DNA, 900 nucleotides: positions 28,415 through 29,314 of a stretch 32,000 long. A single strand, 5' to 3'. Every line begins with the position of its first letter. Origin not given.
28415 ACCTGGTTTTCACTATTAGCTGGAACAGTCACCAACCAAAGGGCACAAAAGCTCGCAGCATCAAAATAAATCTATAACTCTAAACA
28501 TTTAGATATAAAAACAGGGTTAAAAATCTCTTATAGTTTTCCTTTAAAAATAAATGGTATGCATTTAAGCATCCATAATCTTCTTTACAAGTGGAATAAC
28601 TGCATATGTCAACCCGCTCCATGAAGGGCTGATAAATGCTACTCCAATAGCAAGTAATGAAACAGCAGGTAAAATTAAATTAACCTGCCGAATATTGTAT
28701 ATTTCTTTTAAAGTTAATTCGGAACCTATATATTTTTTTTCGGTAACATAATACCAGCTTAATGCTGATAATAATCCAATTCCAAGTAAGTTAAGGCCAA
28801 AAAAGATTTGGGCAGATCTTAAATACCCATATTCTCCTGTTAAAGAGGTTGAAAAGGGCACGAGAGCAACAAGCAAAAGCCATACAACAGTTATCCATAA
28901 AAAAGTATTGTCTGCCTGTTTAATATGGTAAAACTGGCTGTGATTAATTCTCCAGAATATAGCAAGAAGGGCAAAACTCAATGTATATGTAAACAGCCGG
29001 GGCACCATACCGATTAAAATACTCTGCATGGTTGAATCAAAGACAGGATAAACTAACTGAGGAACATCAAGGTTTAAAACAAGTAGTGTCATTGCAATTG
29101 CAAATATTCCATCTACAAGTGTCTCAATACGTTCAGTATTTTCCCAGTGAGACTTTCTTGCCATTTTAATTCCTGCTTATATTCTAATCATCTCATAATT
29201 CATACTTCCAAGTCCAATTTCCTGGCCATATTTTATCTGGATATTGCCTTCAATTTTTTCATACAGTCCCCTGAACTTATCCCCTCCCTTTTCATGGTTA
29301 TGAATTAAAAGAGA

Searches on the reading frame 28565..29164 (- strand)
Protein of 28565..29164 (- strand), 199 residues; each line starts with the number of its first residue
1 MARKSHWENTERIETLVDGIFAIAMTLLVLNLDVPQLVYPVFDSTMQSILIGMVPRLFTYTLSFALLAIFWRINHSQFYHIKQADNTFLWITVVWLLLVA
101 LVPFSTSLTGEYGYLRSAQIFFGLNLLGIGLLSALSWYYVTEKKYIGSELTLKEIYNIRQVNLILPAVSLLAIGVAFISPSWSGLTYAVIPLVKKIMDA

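Call 56: find_related_loci(query=window:28565-29164:-, collection=metagenome_contigs, flank=10000)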
Query window:28565-29164:- (199 aa) in metagenome_contigs; peptide patterns used: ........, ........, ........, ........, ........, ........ (x = any residue, [..] = any of these).
128 stretches matched a pattern; 1 encode a relative of the query (tblastn E <= 1e-3); 1 distinct loci.
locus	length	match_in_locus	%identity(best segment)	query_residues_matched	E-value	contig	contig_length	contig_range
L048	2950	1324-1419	50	105-136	4e-6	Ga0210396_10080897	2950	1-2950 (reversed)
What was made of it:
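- Tried and rejected: The metagenome scan with the downstream TMEM175-like flank, meant to collect syntenic alleles, returned one irrelevant hit (call 56).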
